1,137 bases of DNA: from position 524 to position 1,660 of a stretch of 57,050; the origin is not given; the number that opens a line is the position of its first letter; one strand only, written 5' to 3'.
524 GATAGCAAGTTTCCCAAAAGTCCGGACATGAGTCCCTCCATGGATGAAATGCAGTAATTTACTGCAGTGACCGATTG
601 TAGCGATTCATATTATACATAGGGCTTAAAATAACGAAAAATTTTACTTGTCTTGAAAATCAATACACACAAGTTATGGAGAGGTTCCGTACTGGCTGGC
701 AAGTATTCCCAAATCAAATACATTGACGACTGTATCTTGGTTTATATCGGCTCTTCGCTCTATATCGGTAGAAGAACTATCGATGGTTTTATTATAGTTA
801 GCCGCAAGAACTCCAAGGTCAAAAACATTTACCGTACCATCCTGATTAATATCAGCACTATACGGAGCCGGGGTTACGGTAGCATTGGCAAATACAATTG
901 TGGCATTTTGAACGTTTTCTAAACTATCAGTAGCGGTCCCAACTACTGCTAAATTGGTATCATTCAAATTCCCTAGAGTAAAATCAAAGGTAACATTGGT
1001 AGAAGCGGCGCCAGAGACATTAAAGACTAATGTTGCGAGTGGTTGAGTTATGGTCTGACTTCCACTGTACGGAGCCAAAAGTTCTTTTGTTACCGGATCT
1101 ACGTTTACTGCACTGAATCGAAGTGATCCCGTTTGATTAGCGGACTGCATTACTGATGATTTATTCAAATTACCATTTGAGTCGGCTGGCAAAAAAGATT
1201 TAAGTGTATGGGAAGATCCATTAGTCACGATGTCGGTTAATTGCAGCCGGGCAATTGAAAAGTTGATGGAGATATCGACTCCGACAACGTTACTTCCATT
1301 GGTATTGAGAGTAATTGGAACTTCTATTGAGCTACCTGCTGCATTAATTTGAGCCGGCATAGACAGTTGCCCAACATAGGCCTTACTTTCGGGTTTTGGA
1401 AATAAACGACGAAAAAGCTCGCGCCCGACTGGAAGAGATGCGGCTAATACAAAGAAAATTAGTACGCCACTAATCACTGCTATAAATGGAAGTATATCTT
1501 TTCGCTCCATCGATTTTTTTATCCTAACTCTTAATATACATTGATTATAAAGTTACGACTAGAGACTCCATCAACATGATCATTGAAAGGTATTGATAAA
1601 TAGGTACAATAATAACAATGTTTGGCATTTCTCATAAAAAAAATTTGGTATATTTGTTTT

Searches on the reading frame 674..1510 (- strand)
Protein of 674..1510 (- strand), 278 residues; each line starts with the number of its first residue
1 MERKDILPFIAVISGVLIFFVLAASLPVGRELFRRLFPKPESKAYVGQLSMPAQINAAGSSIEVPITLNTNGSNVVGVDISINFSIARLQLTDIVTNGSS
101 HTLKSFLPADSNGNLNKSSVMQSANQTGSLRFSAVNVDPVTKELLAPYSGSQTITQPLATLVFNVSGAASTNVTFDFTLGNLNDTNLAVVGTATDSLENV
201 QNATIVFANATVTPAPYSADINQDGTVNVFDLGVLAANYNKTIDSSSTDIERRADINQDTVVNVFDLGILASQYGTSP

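Call 49: search_protein_families(library=pfam, proteins=[window:674-1510:-], max_evalue=0.001)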
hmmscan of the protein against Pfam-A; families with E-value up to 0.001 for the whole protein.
window:674-1510:- (278 aa): 1 family
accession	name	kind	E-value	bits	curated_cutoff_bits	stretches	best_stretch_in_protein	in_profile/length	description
PF00404.24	Dockerin_1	-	6.8e-06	26.6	22.9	1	219-270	2-52/57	Dockerin type I domain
